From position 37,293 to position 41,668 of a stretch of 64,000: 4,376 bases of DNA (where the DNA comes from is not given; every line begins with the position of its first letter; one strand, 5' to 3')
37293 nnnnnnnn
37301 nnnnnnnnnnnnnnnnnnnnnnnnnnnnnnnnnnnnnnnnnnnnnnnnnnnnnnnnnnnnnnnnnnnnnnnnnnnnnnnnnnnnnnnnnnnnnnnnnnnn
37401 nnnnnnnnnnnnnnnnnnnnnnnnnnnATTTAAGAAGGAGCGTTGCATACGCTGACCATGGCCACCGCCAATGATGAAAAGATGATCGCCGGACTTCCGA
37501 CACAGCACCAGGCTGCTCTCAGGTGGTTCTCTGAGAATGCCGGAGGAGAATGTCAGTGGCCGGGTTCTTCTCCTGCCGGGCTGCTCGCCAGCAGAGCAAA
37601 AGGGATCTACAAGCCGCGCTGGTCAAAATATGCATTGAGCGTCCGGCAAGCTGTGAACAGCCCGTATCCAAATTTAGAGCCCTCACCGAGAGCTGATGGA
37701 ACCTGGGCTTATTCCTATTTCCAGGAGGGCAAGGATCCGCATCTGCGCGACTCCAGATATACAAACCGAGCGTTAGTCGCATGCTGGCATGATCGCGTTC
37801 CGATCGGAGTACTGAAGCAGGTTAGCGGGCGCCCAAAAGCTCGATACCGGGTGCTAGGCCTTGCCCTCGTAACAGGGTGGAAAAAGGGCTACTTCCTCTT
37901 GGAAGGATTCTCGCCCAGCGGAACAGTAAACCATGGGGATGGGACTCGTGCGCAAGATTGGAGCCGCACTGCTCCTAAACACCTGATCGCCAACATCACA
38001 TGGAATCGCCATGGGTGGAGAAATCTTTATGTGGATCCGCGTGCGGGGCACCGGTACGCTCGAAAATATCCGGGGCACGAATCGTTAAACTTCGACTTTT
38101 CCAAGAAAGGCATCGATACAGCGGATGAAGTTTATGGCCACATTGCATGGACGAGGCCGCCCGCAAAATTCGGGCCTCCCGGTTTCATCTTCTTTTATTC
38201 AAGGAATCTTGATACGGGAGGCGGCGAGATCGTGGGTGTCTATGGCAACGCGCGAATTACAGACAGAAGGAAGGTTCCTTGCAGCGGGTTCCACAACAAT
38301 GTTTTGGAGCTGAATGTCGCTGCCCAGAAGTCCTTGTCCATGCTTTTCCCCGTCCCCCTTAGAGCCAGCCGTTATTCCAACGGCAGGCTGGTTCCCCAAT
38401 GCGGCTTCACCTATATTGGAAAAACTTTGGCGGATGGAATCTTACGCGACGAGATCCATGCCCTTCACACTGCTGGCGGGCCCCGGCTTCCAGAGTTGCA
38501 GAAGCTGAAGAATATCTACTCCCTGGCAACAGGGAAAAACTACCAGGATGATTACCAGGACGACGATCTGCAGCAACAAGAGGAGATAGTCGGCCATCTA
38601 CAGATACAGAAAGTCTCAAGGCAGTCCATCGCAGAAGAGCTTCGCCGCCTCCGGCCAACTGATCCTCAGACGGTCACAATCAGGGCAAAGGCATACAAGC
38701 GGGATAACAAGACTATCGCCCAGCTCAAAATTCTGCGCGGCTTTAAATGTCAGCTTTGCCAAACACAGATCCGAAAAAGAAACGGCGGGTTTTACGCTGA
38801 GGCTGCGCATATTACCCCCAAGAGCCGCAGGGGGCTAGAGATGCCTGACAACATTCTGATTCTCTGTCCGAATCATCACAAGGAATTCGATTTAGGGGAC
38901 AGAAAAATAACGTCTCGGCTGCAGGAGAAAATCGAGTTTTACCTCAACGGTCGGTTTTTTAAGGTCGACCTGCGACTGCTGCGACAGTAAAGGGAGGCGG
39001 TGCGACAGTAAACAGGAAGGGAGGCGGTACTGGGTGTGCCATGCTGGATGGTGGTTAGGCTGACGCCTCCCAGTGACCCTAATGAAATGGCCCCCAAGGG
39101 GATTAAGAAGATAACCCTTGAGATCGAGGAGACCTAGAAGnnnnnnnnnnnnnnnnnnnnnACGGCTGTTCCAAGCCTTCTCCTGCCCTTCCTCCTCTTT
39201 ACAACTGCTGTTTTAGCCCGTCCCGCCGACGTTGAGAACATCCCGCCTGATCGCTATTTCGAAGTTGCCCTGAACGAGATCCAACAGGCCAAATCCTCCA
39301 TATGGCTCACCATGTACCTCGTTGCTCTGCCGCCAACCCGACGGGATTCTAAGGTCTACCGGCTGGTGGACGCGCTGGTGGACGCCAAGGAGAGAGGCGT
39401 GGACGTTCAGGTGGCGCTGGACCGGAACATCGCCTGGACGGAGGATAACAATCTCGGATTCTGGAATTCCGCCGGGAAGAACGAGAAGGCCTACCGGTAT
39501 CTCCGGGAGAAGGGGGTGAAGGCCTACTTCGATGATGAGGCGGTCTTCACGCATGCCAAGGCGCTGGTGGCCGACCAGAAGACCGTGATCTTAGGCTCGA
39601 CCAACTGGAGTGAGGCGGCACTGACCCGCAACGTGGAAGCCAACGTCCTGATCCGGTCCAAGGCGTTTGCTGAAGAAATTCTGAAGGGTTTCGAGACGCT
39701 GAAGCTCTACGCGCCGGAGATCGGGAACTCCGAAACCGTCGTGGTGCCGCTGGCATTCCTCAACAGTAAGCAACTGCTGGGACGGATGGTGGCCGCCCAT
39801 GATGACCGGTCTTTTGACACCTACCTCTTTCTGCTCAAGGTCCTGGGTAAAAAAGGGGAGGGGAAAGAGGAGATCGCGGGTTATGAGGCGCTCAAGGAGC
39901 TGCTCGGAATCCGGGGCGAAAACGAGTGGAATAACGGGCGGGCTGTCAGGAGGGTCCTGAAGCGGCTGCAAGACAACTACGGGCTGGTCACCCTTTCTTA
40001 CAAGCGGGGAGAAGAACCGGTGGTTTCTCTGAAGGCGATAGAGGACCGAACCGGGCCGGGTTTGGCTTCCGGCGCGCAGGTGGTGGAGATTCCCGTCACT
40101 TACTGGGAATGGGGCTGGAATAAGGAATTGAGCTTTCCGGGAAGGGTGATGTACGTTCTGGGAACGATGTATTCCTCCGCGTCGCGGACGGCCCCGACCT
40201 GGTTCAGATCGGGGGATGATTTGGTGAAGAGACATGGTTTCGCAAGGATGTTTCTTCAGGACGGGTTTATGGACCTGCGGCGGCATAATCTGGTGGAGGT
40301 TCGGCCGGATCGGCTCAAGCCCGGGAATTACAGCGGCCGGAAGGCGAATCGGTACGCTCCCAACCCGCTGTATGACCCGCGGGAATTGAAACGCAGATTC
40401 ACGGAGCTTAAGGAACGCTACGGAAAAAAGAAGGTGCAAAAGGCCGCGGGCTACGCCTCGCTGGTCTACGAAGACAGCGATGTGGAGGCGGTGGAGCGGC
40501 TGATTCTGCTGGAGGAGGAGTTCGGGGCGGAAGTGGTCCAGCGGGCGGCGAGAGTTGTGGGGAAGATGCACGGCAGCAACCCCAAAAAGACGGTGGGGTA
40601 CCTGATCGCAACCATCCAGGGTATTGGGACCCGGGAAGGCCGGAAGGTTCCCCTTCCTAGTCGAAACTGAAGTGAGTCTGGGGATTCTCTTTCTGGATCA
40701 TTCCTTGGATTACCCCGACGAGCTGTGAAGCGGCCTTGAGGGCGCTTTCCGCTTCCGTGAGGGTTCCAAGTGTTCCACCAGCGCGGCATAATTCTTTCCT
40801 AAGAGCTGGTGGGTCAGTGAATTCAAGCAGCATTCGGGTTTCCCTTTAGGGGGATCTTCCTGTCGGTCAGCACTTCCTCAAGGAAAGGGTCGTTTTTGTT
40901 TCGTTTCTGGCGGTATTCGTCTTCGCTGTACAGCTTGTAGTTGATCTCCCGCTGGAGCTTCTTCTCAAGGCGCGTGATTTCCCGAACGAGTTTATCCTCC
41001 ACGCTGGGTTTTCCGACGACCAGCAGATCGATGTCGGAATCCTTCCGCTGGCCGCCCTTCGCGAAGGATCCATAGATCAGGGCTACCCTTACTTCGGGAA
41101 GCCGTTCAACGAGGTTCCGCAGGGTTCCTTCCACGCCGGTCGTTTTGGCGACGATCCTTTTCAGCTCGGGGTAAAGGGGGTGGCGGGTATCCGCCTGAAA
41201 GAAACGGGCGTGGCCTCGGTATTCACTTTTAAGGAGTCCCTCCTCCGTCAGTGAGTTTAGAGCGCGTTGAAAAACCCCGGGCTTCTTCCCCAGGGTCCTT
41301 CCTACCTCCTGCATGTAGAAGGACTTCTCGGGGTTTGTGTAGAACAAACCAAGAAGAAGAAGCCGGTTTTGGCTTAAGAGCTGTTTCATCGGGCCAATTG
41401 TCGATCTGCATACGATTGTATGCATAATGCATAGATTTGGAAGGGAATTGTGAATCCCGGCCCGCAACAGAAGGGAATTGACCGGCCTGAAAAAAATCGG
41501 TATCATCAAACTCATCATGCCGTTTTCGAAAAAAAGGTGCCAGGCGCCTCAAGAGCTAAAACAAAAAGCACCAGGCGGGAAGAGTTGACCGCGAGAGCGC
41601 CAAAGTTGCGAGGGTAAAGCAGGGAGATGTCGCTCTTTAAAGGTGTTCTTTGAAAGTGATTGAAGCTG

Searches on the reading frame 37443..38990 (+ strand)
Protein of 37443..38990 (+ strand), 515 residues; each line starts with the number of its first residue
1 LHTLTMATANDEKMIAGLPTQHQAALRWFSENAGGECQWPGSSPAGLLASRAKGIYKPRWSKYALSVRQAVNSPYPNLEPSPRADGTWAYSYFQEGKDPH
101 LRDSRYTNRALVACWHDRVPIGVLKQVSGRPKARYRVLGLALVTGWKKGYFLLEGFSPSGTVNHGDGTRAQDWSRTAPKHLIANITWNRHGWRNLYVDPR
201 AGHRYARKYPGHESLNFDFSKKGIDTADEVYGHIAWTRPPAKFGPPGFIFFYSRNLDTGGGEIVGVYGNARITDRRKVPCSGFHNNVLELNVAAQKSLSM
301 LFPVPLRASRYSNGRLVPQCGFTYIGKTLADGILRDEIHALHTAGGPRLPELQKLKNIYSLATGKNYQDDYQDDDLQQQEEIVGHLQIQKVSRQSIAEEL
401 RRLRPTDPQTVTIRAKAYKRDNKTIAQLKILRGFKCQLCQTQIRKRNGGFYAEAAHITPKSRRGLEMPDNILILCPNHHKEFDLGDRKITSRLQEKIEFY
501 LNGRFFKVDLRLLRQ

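Call 3: search_protein_families(library=pfam, proteins=[window:37443-38990:+], max_evalue=0.01)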
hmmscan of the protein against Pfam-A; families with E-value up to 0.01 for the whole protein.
window:37443-38990:+ (515 aa): 1 family
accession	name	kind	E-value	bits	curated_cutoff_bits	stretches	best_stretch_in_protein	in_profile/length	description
PF13391.12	HNH_2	-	6.2e-08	32.8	21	1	436-485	1-61/66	HNH endonuclease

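Call 4: search_protein_families(library=padloc, proteins=[window:37443-38990:+], max_evalue=0.01)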
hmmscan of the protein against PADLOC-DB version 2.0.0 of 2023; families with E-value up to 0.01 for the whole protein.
window:37443-38990:+ (515 aa): 3 families
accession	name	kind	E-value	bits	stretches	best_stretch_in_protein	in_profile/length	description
PDLC03656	mREase_IV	-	0.00017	19.4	1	408-484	179-257/277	Type IV methyl-directed restriction enzyme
PDLC00335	PtuB1|PtuB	-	0.0048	14.5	1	433-483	48-99/214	Unknown function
PDLC00643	ZorE2|ZorE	-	0.0059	14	1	371-490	154-270/282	HNH endonuclease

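Call 7: search_protein_families(library=ncbifam, proteins=[window:37443-38990:+], max_evalue=0.01)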
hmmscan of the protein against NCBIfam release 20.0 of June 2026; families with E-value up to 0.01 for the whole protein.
window:37443-38990:+ (515 aa): 2 families
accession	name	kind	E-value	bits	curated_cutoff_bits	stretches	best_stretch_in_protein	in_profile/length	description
NF045808.1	PT-DNA_restrict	exception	1.4e-09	37.5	180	1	375-494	118-235/284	phosphorothioated DNA-binding restriction endonuclease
NF040563.1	guided_IscB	equivalog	0.0062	15.7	175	1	433-486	192-239/314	RNA-guided endonuclease IscB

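Call 30: search_solved_structures(query=window:37443-38990:+, max_evalue=1, show_alignments=1)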
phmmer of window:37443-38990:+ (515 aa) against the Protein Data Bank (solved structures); distinct sequences matched with E-value up to 1: 8.
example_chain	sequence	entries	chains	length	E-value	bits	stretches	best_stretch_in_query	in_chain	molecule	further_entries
6ghs_A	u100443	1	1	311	7.3e-07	31.4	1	407-503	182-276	TagI restriction endonuclease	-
6ghc_A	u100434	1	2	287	0.00024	23.1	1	380-484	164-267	5-methylcytosine-specific restriction enzyme A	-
6kwt_A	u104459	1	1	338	0.15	13.9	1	174-265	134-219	Methylglyoxal reductase (NADPH-dependent)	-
6kws_A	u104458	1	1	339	0.15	13.9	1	174-265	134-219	Methylglyoxal reductase (NADPH-dependent)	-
1xyk_A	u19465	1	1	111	0.58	12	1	363-455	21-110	prion protein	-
8hxn_A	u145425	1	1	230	0.93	11.3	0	13-81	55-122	Beta-lactamase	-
3q6v_A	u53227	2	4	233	0.95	11.3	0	13-81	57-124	Beta-lactamase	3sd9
5ew0_A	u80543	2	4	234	0.96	11.2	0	13-81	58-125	Beta-lactamase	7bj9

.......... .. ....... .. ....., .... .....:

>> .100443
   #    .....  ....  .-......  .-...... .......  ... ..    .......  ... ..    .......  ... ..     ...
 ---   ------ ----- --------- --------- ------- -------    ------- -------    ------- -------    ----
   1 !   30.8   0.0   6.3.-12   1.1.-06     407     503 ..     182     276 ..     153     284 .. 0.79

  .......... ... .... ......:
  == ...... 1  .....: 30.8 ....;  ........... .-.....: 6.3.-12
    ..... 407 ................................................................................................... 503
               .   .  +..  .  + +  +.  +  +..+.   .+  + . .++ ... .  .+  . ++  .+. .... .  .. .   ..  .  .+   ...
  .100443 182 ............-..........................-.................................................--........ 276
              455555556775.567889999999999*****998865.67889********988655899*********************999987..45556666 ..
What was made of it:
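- The HNH domain resembles the type IV enzymes TagI and EcoKMcrA (call 30).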

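Call 57: search_protein_families(library=phrogs, proteins=[window:37443-38990:+], max_evalue=0.01)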
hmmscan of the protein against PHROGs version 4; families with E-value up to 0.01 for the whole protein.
window:37443-38990:+ (515 aa): 5 families
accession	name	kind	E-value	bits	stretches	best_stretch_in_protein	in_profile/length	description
phrog_15103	-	unknown function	1e-13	52.4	1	365-494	137-266/280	-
phrog_1271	-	DNA, RNA and nucleotide metabolism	4.7e-05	23.9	1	422-492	255-325/361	HNH endonuclease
phrog_740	-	DNA, RNA and nucleotide metabolism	0.0012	18.9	1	413-481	18-83/332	HNH endonuclease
phrog_1035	-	DNA, RNA and nucleotide metabolism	0.0035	18.2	1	391-476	115-204/271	endonuclease VII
phrog_8446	-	DNA, RNA and nucleotide metabolism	0.0051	17.5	0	416-492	126-206/211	HNH endonuclease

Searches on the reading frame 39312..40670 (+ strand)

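Call 3: search_protein_families(library=pfam, proteins=[window:39312-40670:+], max_evalue=0.01)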
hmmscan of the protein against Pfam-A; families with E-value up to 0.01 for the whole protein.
window:39312-40670:+ (452 aa): 1 family
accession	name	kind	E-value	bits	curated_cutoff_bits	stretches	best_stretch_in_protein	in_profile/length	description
PF13091.12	PLDc_2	-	7.8e-22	78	27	1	17-130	24-131/132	PLD-like domain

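Call 4: search_protein_families(library=padloc, proteins=[window:39312-40670:+], max_evalue=0.01)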
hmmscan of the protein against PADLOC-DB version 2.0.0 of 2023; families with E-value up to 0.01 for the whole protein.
window:39312-40670:+ (452 aa): 26 families (the best 25 are shown)
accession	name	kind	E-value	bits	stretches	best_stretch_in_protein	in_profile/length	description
PDLC02614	DrmC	-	9.8e-13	46.2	1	18-126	49-146/153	DrmC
PDLC02595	DrmC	-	1.5e-12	45.9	1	14-131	145-259/269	DrmC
PDLC02587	DrmC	-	4.7e-12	43.5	1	78-130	203-255/267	DrmC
PDLC02607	DrmC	-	8.8e-12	42.9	1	15-131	136-254/265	DrmC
PDLC02585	DrmC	-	1.1e-10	39.5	1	15-130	131-244/253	DrmC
PDLC02588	DrmC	-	1.5e-10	39.2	1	17-129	132-242/256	DrmC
PDLC03922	MkoB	-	5.8e-10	37.1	1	11-159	335-446/610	-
PDLC02606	DrmC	-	6.3e-10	37.1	1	14-125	59-168/182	DrmC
PDLC02609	DrmC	-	1.1e-09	36.6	1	20-125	127-227/241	DrmC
PDLC02605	DrmC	-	5.3e-09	34.1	1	14-130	140-259/270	DrmC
PDLC02597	DrmC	-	7.3e-09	33.8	1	14-123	121-228/242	DrmC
PDLC02612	DrmC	-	1e-07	29.7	1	14-130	117-224/235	DrmC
PDLC02616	DrmC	-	1.1e-07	29.8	1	17-130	110-215/224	DrmC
PDLC02589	DrmC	-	1.3e-07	29.1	1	13-130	134-253/264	DrmC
PDLC02608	DrmC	-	3.6e-07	28.1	1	20-130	48-151/162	DrmC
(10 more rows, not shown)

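Call 7: search_protein_families(library=ncbifam, proteins=[window:39312-40670:+], max_evalue=0.01)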
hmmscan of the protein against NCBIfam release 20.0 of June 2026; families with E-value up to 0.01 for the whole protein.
window:39312-40670:+ (452 aa): 7 families
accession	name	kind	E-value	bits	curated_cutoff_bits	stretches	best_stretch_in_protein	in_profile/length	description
NF038319.1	DISARM_DrmC_I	equivalog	3.9e-17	62.6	133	1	14-130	119-234/236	DISARM system phospholipase D-like protein DrmC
NF008427.0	PRK11263.1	equivalog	1.1e-09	37.9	281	1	16-130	234-339/409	cardiolipin synthase ClsB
NF010492.0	PRK13912.1-3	equivalog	1.4e-08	34.5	297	1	21-131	65-172/178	nuclease NucT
TIGR04265.1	bac_cardiolipin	equivalog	2.9e-07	29.8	290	1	18-127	347-447/483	cardiolipin synthase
NF010490.0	PRK13912.1-1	equivalog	9.3e-07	29.1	211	1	17-111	57-136/159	nuclease NucT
NF010493.0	PRK13912.1-4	equivalog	3.8e-06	27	351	1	22-129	59-163/171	nuclease NucT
NF010491.0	PRK13912.1-2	equivalog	1.2e-05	25.2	225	1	21-125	67-165/180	nuclease NucT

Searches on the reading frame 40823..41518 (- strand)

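Call 3: search_protein_families(library=pfam, proteins=[window:40823-41518:-], max_evalue=0.01)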
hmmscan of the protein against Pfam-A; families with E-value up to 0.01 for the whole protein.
window:40823-41518:- (231 aa): 3 families
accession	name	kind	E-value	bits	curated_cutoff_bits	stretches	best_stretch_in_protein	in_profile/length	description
PF01909.29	NTP_transf_2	-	1.1e-10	42.2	21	1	136-201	7-78/93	Nucleotidyltransferase domain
PF18765.7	Polbeta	-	1.7e-10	41.4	26.9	1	133-196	3-60/93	Polymerase beta, Nucleotidyltransferase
PF12802.13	MarR_2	-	0.00075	20.1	27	1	50-98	5-52/61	MarR family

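Call 4: search_protein_families(library=padloc, proteins=[window:40823-41518:-], max_evalue=0.01)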
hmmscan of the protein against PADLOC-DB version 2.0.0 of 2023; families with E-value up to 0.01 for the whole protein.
window:40823-41518:- (231 aa): 13 families
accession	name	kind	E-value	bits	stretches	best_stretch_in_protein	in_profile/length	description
PDLC04368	PDC-M05A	-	1.1e-51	173.6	1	44-229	7-193/201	-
PDLC04372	PDC-M05A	-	7.3e-33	112.2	1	79-227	11-160/167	-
PDLC04369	PDC-M05A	-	4e-25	86.6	1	50-230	13-190/201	-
PDLC04370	PDC-M05A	-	2.9e-19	67.7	1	50-227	17-190/194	-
PDLC04371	PDC-M05A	-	1.2e-14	52.4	1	47-193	28-176/211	-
PDLC04903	PDC-S09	-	5.3e-08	31.1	1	146-216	29-101/108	-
PDLC04902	PDC-S09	-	1.3e-07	29.9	1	142-193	20-69/97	-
PDLC04904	PDC-S09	-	2.8e-07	28.7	1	147-192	29-75/104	-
PDLC04906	PDC-S09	-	3.4e-07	28.6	1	142-193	23-76/98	-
PDLC04907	PDC-S09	-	1.7e-05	22.9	1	132-171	16-55/114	-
PDLC04905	PDC-S09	-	0.00013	20.3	1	142-195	20-73/101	-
PDLC01438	Csa3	-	0.00025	19.2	1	44-136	142-223/305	"CAS-I,CAS-II,CAS-III,CAS-IV,CAS-V,CAS-VI; associated_signaling"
PDLC01434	CasR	-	0.004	15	1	48-103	126-178/191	"CAS-I,CAS-II,CAS-III,CAS-IV,CAS-V,CAS-VI; associated_signaling"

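Call 7: search_protein_families(library=ncbifam, proteins=[window:40823-41518:-], max_evalue=0.01)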
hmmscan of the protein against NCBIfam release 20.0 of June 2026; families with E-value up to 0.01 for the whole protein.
window:40823-41518:- (231 aa): 3 families
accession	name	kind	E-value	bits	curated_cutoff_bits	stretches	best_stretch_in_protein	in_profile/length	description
NF047752.1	MntA_antitoxin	equivalog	4.6e-08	32.9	60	1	140-192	4-57/106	type VII toxin-antitoxin system MntA family adenylyltransferase antitoxin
NF012212.1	ANT_9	subfamily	4.9e-05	22.7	340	1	147-182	25-60/249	aminoglycoside nucleotidyltransferase ANT(9)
NF051895.1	anti_phage_HalB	equivalog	0.00024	20.8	190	1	147-170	3-26/211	anti-phage Hailong system nucleotidyltransferase HalB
